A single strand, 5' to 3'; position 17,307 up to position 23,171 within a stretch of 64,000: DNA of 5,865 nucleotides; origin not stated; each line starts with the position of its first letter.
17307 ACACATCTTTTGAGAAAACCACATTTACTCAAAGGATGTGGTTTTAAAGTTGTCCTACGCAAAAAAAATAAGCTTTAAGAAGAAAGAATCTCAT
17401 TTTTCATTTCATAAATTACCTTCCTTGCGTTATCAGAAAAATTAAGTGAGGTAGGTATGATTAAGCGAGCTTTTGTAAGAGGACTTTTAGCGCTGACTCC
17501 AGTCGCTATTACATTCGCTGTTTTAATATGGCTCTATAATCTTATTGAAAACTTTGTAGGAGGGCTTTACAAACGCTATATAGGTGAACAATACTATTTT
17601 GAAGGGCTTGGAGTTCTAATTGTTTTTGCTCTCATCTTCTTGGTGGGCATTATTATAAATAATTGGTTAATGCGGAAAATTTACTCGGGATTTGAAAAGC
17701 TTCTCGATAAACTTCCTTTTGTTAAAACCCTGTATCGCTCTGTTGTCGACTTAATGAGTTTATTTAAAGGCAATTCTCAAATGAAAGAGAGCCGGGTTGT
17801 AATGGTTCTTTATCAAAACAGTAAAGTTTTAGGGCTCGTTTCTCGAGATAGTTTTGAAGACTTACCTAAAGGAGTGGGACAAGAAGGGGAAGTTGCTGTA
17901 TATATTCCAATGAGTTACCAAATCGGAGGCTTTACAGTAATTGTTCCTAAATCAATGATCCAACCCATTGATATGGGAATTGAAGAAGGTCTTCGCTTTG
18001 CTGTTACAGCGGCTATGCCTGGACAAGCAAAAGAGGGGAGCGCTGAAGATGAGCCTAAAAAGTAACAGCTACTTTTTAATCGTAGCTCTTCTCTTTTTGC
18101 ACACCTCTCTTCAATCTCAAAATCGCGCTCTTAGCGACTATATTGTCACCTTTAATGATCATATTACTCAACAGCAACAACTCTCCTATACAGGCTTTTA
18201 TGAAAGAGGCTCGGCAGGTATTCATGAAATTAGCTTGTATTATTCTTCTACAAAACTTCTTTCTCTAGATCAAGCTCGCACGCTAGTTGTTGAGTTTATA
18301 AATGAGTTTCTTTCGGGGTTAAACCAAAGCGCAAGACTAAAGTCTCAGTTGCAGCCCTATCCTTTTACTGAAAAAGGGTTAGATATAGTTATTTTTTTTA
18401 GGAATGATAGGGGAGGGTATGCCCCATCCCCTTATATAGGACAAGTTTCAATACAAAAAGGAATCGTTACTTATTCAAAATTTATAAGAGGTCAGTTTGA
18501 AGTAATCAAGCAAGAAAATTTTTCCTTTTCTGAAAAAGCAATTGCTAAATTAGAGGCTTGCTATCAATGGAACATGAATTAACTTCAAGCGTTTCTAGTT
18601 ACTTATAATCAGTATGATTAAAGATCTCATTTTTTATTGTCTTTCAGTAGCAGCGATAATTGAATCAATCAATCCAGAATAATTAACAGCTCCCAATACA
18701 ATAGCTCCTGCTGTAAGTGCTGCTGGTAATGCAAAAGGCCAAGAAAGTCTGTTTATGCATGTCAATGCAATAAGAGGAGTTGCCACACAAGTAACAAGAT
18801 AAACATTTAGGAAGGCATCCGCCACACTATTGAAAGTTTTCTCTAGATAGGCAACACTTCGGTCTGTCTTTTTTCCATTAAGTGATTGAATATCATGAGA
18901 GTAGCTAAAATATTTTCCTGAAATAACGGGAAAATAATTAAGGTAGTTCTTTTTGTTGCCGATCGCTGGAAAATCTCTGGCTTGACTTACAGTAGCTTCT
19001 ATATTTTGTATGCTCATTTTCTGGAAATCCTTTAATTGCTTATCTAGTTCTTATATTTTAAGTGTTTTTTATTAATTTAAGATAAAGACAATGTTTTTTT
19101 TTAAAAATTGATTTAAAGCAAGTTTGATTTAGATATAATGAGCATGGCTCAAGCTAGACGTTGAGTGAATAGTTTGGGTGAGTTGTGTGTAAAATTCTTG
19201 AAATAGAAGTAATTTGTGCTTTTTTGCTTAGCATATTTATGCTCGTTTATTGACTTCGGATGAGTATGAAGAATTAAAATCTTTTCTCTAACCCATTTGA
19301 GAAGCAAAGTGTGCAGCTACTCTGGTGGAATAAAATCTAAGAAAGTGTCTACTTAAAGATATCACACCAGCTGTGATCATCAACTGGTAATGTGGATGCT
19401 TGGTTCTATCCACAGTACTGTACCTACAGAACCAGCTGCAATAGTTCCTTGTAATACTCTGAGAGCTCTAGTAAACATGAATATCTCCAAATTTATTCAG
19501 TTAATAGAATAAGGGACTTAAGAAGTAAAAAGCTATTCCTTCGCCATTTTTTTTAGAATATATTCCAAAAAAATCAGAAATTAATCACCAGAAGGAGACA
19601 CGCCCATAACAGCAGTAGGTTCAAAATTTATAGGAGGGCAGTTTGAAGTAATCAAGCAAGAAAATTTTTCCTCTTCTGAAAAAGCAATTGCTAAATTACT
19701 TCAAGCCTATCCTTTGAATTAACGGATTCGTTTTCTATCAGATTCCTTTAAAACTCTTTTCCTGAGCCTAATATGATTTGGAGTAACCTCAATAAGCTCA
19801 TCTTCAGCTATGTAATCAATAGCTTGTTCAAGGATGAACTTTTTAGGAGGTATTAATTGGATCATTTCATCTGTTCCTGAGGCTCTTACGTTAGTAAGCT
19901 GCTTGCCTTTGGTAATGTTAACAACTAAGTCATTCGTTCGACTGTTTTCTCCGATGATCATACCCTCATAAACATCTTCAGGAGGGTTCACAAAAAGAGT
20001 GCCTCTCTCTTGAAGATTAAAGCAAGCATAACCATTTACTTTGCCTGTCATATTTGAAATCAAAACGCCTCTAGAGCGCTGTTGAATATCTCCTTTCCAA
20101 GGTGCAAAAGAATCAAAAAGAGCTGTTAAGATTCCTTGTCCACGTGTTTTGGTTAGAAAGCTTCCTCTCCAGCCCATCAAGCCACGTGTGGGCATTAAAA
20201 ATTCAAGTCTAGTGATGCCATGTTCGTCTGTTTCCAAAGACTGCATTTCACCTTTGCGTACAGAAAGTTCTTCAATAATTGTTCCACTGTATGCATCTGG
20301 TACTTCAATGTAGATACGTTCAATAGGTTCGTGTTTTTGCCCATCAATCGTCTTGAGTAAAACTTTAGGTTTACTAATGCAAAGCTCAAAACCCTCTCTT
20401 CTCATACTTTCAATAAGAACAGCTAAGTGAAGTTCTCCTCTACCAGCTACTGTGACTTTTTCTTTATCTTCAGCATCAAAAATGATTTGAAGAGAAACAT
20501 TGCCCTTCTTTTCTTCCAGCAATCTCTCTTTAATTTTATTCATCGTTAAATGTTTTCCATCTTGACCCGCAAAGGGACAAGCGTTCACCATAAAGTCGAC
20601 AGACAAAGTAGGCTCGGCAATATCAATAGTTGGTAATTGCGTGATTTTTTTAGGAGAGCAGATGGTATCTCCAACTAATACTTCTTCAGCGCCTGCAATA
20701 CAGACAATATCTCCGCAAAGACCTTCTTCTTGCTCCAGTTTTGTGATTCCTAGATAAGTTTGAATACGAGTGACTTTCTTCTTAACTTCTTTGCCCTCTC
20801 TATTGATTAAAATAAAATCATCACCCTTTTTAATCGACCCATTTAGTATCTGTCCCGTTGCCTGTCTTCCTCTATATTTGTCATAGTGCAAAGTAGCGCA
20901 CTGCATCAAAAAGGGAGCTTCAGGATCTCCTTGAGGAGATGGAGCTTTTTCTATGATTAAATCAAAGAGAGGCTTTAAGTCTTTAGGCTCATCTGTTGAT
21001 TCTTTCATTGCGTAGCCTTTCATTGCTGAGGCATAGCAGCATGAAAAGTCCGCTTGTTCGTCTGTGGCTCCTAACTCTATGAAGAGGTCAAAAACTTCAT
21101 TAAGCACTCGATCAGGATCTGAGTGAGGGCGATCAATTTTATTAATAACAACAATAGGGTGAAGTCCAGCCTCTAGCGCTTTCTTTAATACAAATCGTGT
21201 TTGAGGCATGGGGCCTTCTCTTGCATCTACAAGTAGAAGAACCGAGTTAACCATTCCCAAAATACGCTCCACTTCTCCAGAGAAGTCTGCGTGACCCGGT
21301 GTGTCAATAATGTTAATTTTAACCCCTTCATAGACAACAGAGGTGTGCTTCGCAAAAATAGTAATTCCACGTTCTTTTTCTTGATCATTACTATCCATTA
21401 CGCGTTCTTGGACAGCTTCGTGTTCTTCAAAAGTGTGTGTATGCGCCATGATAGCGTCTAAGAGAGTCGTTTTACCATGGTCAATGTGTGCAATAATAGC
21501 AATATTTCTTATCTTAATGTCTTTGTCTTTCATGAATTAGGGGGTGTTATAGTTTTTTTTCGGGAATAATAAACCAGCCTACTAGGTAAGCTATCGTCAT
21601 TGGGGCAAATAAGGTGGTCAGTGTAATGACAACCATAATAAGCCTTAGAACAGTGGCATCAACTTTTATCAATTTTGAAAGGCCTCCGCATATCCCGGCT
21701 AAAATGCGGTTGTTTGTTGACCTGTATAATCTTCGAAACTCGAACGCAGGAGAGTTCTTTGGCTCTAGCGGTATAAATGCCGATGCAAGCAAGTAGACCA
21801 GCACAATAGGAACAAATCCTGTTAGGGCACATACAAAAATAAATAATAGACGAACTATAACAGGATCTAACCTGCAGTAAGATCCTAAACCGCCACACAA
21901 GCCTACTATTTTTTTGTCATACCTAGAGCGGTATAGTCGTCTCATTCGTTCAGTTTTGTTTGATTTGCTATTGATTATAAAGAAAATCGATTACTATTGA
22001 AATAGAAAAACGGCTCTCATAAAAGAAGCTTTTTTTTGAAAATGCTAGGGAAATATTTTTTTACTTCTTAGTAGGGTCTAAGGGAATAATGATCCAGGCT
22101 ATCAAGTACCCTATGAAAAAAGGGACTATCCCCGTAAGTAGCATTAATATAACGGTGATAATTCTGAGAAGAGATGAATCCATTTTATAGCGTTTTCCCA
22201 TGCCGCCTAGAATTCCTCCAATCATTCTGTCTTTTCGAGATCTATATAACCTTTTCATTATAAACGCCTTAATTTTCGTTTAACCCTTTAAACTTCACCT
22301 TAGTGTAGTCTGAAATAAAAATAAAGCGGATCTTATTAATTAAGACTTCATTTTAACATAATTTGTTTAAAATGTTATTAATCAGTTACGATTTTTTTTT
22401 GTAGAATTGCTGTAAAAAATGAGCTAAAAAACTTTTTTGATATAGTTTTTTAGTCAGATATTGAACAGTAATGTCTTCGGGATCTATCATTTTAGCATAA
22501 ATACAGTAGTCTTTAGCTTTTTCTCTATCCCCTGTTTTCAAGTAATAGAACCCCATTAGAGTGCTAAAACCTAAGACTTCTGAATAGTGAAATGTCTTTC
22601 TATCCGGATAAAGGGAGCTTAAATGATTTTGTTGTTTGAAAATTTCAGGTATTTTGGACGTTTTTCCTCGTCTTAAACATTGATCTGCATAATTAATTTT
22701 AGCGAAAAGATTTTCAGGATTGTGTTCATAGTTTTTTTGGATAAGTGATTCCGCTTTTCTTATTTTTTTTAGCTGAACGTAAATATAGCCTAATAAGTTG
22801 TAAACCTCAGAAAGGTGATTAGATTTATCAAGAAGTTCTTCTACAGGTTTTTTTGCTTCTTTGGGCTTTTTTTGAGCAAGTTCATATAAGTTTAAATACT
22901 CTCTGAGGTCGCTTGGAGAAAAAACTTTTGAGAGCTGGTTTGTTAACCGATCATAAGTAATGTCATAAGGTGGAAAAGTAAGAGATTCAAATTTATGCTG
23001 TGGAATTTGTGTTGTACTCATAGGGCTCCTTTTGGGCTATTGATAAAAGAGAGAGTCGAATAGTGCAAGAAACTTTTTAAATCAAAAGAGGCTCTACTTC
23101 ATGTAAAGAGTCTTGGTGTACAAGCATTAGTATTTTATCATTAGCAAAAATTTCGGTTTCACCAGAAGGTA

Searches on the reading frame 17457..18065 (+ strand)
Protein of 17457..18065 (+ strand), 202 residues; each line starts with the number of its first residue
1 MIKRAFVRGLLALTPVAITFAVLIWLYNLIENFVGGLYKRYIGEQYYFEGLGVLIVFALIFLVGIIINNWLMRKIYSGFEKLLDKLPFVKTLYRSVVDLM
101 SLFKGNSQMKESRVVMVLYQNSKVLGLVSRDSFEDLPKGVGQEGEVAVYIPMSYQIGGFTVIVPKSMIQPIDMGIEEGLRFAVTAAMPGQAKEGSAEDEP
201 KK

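Call 23: search_protein_families(library=pfam, proteins=[window:17457-18065:+], max_evalue=0.00001)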
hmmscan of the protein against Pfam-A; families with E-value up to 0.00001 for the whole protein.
window:17457-18065:+ (202 aa): 1 family
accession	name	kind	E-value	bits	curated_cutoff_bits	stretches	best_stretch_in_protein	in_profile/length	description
PF04367.18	DUF502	-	3.5e-24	85.2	23.8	1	54-158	1-107/107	Protein of unknown function (DUF502)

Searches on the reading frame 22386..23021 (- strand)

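Call 23: search_protein_families(library=pfam, proteins=[window:22386-23021:-], max_evalue=0.00001)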
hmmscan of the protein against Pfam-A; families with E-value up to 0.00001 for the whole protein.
window:22386-23021:- (211 aa): 2 families
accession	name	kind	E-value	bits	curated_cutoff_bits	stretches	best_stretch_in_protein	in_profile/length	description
PF07719.23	TPR_2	-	2.8e-06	27.4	27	0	72-104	2-34/34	Tetratricopeptide repeat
PF14559.12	TPR_19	-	9.9e-06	26.2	25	0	48-95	2-49/68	Tetratricopeptide repeat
